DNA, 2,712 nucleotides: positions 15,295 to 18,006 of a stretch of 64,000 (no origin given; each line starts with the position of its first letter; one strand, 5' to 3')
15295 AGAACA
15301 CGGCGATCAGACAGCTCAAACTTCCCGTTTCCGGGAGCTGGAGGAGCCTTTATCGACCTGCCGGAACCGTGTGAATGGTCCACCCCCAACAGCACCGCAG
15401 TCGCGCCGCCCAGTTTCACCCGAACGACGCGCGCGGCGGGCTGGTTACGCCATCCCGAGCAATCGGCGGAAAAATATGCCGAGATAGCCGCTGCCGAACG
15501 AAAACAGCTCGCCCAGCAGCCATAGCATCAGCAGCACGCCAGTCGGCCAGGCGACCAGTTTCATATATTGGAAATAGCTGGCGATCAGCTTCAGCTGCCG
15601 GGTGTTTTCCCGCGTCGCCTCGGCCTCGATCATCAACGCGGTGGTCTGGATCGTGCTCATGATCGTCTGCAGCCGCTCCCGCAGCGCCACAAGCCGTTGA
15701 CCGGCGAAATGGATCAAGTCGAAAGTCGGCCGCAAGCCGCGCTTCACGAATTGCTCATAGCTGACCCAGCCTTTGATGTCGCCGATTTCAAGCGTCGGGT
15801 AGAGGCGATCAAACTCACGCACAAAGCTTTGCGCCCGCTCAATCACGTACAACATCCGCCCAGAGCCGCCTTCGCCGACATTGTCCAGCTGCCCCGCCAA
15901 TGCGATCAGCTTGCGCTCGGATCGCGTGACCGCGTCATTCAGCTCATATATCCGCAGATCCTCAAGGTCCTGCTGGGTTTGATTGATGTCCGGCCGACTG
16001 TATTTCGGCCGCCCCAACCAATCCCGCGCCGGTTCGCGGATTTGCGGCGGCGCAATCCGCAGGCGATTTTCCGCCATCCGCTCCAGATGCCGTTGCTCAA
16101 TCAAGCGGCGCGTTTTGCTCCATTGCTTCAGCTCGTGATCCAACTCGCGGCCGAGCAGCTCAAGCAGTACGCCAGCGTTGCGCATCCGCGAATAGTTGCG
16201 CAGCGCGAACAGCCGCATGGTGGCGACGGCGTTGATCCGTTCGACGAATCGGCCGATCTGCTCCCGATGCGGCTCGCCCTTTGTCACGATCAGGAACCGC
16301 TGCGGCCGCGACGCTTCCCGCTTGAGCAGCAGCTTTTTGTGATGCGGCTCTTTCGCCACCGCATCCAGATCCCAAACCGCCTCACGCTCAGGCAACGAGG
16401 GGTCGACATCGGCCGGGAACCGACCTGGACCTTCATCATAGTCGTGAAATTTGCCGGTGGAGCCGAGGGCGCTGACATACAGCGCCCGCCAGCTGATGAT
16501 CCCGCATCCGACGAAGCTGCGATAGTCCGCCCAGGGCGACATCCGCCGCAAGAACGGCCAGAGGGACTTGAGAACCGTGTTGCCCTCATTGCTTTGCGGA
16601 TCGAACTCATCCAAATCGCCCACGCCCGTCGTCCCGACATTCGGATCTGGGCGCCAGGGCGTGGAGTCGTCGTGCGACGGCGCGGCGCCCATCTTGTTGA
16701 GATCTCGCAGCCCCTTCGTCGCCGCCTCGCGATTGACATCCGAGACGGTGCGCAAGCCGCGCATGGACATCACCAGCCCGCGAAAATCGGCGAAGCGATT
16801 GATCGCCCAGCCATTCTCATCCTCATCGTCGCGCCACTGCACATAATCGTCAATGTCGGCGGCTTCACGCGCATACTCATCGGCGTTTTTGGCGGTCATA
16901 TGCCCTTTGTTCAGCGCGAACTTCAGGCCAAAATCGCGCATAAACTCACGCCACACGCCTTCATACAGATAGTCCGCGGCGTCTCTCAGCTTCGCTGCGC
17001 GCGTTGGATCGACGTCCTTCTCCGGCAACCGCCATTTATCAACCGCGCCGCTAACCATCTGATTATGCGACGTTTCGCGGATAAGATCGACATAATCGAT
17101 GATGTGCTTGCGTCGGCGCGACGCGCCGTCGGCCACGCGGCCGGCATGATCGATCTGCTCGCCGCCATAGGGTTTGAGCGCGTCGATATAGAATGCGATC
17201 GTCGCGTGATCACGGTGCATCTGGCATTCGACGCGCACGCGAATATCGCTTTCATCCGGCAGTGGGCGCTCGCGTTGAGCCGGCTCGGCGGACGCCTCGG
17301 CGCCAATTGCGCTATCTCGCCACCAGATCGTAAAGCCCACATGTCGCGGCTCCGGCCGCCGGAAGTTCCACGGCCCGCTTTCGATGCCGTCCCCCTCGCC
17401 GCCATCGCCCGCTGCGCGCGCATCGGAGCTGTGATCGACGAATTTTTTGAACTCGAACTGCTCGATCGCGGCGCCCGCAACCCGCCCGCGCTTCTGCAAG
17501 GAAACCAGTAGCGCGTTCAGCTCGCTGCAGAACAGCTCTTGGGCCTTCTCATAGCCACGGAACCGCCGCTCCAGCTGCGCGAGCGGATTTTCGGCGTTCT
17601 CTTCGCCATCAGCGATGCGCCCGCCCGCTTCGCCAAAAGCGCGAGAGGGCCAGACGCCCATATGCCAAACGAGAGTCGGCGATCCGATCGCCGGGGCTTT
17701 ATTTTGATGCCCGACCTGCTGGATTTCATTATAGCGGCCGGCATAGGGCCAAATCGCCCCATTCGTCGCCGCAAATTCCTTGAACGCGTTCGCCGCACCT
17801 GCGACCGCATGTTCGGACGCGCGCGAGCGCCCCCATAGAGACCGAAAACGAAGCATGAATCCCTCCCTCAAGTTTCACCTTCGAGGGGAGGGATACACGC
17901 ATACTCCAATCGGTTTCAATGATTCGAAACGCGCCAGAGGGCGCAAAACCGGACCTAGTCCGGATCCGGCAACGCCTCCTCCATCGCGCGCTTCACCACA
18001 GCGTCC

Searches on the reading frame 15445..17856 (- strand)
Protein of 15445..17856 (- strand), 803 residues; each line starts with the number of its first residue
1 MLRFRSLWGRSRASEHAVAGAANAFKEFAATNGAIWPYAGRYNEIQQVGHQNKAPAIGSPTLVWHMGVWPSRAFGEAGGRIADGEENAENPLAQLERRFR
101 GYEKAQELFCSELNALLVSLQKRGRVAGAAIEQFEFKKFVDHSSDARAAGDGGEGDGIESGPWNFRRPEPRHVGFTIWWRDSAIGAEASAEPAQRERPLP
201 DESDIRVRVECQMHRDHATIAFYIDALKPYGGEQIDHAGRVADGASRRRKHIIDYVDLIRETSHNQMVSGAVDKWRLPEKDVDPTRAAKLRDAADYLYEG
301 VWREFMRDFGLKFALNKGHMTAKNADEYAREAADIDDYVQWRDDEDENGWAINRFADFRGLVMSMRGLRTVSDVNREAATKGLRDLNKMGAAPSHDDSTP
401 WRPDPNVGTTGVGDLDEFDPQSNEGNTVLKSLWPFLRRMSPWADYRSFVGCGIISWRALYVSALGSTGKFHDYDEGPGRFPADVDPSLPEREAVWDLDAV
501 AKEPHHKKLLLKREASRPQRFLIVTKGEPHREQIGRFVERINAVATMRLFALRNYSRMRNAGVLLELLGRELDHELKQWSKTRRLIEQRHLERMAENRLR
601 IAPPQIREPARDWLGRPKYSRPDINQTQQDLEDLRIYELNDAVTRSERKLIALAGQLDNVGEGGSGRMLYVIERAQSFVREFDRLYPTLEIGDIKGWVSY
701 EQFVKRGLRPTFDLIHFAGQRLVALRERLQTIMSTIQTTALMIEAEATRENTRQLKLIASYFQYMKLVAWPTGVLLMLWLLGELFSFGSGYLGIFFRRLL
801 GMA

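Call 6: search_protein_families(library=pfam, proteins=[window:15445-17856:-], max_evalue=1)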
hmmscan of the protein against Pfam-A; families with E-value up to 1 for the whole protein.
window:15445-17856:- (803 aa): 1 family
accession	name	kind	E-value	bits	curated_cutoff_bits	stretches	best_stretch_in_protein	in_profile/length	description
PF11902.13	DUF3422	-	0.00015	21.5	25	2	519-596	171-247/418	Protein of unknown function (DUF3422)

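Call 7: search_protein_families(library=padloc, proteins=[window:15445-17856:-], max_evalue=1)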
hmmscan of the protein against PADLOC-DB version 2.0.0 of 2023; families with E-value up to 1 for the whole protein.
window:15445-17856:- (803 aa): 0 families

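Call 8: search_protein_families(library=ncbifam, proteins=[window:15445-17856:-], max_evalue=1)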
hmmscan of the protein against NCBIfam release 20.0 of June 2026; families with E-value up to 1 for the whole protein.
window:15445-17856:- (803 aa): 1 family
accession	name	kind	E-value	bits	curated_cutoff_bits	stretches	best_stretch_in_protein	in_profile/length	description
TIGR01892.1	AcOrn-deacetyl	equivalog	0.023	13.7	297.7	1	676-751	213-287/365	acetylornithine deacetylase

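Call 10: find_homologous_proteins(query=window:15445-17856:-)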
Query window:15445-17856:- (803 aa): 31 proteins with E <= 0.001 among 8000 candidates.
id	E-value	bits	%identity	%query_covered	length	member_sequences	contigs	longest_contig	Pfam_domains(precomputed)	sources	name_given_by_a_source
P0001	0.0e+0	1858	100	100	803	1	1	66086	-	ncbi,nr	ncbi:MAG: hypothetical protein MRY74_10205 [Neomegalonema sp.]|nr:hypothetical protein [Neomegalonem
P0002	2.5e-239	815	51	95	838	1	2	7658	PF11902.14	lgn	-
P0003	7.0e-237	807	50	97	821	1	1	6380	PF11902.14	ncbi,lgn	-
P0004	4.9e-156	539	42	93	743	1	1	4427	PF11902.14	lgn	-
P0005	1.7e-150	521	43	87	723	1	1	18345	PF11902.14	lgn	-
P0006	1.8e-145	504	39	93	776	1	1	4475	PF11902.14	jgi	jgi:hypothetical protein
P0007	3.3e-141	490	38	93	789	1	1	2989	PF11902.14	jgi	jgi:hypothetical protein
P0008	3.4e-140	487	41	91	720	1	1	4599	PF11902.14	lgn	-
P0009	8.7e-139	482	39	70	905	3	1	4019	PF11902.14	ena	-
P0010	1.2e-138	482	39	94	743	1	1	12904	PF11902.14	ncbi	-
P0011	7.4e-133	462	36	95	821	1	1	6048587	PF11902.14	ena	-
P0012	4.5e-132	460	38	94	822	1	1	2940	PF11902.14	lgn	-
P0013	5.4e-132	460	37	93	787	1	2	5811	-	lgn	-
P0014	6.9e-132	459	36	93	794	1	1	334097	PF11902.14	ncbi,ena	-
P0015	4.8e-131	456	37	97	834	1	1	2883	PF11902.14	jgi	jgi:hypothetical protein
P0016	5.4e-131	456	40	91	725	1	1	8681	PF11902.14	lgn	-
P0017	1.3e-130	455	38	95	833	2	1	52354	PF11902.14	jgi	jgi:hypothetical protein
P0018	1.8e-128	448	38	91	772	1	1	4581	PF11902.14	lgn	-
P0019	3.9e-128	447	38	91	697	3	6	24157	PF11902.14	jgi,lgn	-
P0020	8.3e-128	446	37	95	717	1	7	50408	PF11902.14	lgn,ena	-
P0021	1.1e-127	445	38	91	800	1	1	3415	PF11902.14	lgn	-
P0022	2.4e-126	441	37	93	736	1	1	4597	PF11902.14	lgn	-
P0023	1.2e-123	432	36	94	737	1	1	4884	PF11902.14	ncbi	-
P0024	1.7e-117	412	39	84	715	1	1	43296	PF11902.14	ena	-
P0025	5.3e-107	377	34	91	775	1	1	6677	PF11902.14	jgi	jgi:hypothetical protein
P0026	5.7e-104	367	34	94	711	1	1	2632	PF11902.14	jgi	jgi:hypothetical protein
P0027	7.3e-98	347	42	59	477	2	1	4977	PF11902.14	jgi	jgi:hypothetical protein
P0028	4.4e-88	314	31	94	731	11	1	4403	PF11902.14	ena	-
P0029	1.3e-81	293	31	91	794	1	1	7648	PF11902.14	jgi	jgi:hypothetical protein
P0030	2.4e-80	289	32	76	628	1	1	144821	PF11902.14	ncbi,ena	-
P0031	1.7e-77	279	31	92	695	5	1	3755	PF11902.14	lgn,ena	-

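Call 12: find_encoding_contigs(protein=P0011, flank=8000, max_places=2)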
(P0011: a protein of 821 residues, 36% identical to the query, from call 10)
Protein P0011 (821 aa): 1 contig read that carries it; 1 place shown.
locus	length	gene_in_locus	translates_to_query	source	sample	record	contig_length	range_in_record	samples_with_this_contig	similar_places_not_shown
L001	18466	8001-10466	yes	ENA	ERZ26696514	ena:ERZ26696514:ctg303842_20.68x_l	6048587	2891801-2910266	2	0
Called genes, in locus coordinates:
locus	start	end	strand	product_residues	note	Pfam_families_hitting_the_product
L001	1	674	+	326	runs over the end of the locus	PF01497:Peripla_BP_2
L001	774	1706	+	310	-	PF02628:COX15-CtaA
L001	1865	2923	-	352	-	PF12784:PDDEXK_2, PF09811:Yae1_N (faint)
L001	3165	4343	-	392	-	PF12784:PDDEXK_2, PF09811:Yae1_N (faint)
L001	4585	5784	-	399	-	PF12784:PDDEXK_2, PF09811:Yae1_N (faint)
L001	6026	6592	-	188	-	PF12784:PDDEXK_2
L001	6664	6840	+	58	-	-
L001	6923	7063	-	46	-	PF12784:PDDEXK_2 (weak)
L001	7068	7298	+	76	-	-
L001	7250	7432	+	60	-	-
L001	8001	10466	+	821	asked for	PF11902:DUF3422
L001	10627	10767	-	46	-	-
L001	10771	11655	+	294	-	PF00106:adh_short, PF13561:adh_short_C2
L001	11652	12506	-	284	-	PF12706:Lactamase_B_2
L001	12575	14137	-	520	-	PF01590:GAF, PF13185:GAF_2 (weak), PF00158:Sigma54_activat, PF14532:Sigma54_activ_2, PF00004:AAA (weak), PF07728:AAA_5, PF25601:AAA_lid_14, PF02954:HTH_8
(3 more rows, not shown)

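Call 13: find_encoding_contigs(protein=P0014, flank=8000, max_places=2)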
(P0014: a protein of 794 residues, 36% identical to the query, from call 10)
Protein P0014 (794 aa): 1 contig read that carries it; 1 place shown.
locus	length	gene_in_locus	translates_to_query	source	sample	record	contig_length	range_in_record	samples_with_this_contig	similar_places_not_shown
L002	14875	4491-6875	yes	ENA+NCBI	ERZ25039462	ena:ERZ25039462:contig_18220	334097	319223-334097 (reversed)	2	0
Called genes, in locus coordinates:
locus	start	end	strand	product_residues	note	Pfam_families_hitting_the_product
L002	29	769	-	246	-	-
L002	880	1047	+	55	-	-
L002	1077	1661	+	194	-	-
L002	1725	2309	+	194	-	PF05157:MshEN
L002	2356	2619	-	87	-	PF00570:HRDC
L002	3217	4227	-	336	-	-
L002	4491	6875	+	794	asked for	PF11902:DUF3422 (faint)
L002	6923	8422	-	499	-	PF00171:Aldedh, PF05893:LuxC (weak)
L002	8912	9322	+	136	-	PF01814:Hemerythrin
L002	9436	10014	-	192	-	PF08534:Redoxin, PF00578:AhpC-TSA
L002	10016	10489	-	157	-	PF01668:SmpB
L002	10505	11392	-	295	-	PF00701:DHDPS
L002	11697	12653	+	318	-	-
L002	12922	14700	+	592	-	PF00916:Sulfate_transp, PF01740:STAS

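Call 14: find_encoding_contigs(protein=P0017, flank=8000, max_places=2)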
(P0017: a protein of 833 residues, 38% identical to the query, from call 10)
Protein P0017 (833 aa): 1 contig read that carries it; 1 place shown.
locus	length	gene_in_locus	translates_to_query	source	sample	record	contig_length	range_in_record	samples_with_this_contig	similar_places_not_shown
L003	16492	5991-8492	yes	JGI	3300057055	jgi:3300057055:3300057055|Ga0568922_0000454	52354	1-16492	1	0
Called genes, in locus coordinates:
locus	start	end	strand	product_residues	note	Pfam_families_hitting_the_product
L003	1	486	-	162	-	PF00565:SNase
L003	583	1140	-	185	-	PF07750:GcrA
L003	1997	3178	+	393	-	PF00202:Aminotran_3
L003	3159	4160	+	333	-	PF02729:OTCace_N, PF00185:OTCace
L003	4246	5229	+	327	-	PF01430:HSP33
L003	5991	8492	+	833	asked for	PF11902:DUF3422 (faint)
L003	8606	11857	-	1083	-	PF00873:ACR_tran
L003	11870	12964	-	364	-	PF25919:BSH_CusB (faint), PF25917:BSH_RND, PF00364:Biotin_lipoyl (faint)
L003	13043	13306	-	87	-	-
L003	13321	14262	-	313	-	PF02668:TauD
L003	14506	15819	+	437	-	PF03460:NIR_SIR_ferr, PF01077:NIR_SIR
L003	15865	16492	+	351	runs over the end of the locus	PF03460:NIR_SIR_ferr, PF01077:NIR_SIR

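Call 15: find_encoding_contigs(protein=P0002, flank=8000, max_places=2)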
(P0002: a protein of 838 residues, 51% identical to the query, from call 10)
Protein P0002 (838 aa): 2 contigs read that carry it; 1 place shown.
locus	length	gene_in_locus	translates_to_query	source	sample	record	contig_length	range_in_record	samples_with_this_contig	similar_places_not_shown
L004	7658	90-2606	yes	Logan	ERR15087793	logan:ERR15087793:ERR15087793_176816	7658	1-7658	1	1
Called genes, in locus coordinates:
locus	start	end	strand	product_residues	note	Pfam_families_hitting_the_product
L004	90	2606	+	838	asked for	PF11902:DUF3422 (faint)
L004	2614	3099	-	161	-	PF01451:LMWPc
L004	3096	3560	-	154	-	-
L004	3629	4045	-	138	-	-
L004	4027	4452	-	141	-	-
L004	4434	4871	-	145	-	-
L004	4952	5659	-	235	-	PF04654:DUF599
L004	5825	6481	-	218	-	PF00132:Hexapep, PF14602:Hexapep_2 (weak)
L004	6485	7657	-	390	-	?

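Call 16: find_encoding_contigs(protein=P0003, flank=8000, max_places=2)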
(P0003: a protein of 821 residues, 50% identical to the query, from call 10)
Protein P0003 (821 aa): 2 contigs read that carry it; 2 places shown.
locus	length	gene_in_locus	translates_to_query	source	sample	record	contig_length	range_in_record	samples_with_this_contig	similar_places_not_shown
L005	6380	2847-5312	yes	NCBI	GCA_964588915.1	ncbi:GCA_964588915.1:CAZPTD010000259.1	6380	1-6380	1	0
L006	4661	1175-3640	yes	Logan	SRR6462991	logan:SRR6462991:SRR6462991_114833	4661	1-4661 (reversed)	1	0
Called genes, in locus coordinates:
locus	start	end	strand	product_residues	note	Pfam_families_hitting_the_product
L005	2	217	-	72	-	?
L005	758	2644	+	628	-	PF10592:AIPR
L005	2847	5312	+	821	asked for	PF11902:DUF3422 (faint)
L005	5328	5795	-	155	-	PF01451:LMWPc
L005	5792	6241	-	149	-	-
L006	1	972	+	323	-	?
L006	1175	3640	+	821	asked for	PF11902:DUF3422 (faint)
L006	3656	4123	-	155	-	PF01451:LMWPc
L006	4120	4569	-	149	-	-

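Call 17: find_encoding_contigs(protein=P0005, flank=8000, max_places=2)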
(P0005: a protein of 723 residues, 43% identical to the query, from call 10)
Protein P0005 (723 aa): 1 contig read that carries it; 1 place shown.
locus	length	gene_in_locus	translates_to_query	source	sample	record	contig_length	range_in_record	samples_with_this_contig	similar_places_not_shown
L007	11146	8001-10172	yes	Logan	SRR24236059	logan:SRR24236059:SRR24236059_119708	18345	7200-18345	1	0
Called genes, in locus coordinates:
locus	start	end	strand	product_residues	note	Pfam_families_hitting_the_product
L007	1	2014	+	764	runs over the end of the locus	PF26549:Tricorn_N (faint), PF07676:PD40 (faint), PF00930:DPPIV_N, PF12146:Hydrolase_4 (faint), PF01738:DLH, PF02129:Peptidase_S15, PF20434:BD-FAE (faint), PF00326:Peptidase_S9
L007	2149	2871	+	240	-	PF02146:SIR2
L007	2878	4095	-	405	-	-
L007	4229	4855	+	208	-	PF06902:Fer4_19, PF09360:zf-CDGSH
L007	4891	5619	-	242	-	-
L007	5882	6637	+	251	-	PF01027:Bax1-I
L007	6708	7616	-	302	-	PF00126:HTH_1, PF03466:LysR_substrate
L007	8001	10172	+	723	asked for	PF11902:DUF3422 (faint)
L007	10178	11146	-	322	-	?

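Call 18: find_encoding_contigs(protein=P0010, flank=8000, max_places=2)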
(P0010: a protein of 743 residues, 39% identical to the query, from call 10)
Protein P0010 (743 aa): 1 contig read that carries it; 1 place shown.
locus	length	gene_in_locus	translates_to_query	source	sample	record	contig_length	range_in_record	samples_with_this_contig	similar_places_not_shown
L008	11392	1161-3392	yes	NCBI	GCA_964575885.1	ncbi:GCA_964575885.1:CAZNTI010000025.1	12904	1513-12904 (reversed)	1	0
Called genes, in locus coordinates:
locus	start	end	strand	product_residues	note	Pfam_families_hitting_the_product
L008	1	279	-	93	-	?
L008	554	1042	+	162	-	PF00255:GSHPx, PF00578:AhpC-TSA (weak), PF08534:Redoxin (weak)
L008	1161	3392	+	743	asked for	PF11902:DUF3422 (faint)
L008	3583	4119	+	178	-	PF00440:TetR_N, PF14246:TetR_C_7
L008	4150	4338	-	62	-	-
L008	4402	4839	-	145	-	PF13474:SnoaL_3, PF14534:DUF4440 (weak)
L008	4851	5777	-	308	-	-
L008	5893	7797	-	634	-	PF01019:G_glu_transpept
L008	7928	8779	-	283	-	PF00722:Glyco_hydro_16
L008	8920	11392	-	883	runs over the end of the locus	PF07715:Plug, PF00593:TonB_dep_Rec_b-barrel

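Call 28: find_related_loci(query=A1, collection=genome_contigs, flank=8000)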
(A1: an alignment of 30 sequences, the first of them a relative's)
Query A1 (803 aa) in genome_contigs; peptide patterns used: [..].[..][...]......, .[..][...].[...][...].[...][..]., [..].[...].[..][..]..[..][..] (x = any residue, [..] = any of these).
130 stretches matched a pattern; 25 encode a relative of the query (tblastn E <= 1e-3); 24 distinct loci.
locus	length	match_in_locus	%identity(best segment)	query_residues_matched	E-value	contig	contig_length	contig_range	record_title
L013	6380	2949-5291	50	22-803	0e+0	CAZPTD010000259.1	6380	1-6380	MAG TPA_asm: uncultured Neomegalonema sp. isolate SRP128890_co1_157 genome assembly, contig: NODE_16533_length_6380_cov_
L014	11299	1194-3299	39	35-786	1e-148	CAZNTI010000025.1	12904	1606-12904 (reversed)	MAG TPA_asm: uncultured Terricaulis sp. isolate SRP287051_co1_199 genome assembly, contig: NODE_6448_length_12904_cov_7.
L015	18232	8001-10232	36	35-788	6e-148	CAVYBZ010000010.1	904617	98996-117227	MAG: uncultured Alphaproteobacteria bacterium isolate MFD01223.bin.1.34 genome assembly, contig: contig_156, whole genom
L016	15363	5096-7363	36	36-790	3e-139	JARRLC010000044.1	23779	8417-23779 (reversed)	MAG: Alphaproteobacteria bacterium isolate Spart_062_MAG scaffold_483, whole genome shotgun sequence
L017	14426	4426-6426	36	21-783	3e-137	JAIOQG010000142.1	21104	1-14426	MAG: Alphaproteobacteria bacterium isolate LakeFargette_0920_ALND_MAG_61_16 LacPavin_0920_ALND_scaffold_282748, whole ge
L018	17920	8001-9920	37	34-784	2e-135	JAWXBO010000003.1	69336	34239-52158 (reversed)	MAG: Alphaproteobacteria bacterium isolate MP6IB1.66 k99_14836, whole genome shotgun sequence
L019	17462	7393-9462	33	24-801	5e-111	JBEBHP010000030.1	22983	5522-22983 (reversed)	MAG: Micropepsaceae bacterium isolate SF1_2_1 NODE_1571_length_22983_cov_7.915312, whole genome shotgun sequence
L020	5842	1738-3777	33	35-796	6e-111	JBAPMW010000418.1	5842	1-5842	MAG: Hyphomicrobiaceae bacterium isolate MFD02318_ilm_asm_bin1 k127_123128, whole genome shotgun sequence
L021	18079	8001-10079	32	38-787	2e-102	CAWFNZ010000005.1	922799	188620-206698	MAG: uncultured Alphaproteobacteria bacterium isolate MFD06085.bin.1.7 genome assembly, contig: contig_9966, whole genom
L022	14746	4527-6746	36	35-783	5e-140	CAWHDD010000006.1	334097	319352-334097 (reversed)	MAG: uncultured Alphaproteobacteria bacterium isolate MFD00905.bin.2.170 genome assembly, contig: contig_18220, whole ge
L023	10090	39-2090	30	38-792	6e-93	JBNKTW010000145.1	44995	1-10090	MAG: Rhodomicrobiaceae bacterium isolate A2.bin.14.orig k141_811275, whole genome shotgun sequence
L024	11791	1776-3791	30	38-792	4e-88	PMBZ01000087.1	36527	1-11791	MAG: Hyphomicrobiales bacterium isolate fen_921 73.20120700_E3M.239_contig_67218, whole genome shotgun sequence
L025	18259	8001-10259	29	37-778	5e-87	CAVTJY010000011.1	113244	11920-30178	MAG: uncultured Alphaproteobacteria bacterium isolate MFD05567.bin.2.78 genome assembly, contig: contig_138759, whole ge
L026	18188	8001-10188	32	37-785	1e-86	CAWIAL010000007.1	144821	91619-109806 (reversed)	MAG: uncultured Alphaproteobacteria bacterium isolate MFD01223.bin.1.110 genome assembly, contig: contig_14478, whole ge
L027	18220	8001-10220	29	37-803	2e-80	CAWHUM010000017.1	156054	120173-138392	MAG: uncultured Alphaproteobacteria bacterium isolate MFD05674.bin.1.159 genome assembly, contig: contig_49430, whole ge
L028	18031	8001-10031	30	38-792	5e-89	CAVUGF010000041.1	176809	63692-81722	MAG: uncultured Alphaproteobacteria bacterium isolate MFD02416.bin.2.4 genome assembly, contig: contig_60003, whole geno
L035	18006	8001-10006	34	38-782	1e-80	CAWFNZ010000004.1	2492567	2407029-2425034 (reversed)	MAG: uncultured Alphaproteobacteria bacterium isolate MFD06085.bin.1.7 genome assembly, contig: contig_7743, whole genom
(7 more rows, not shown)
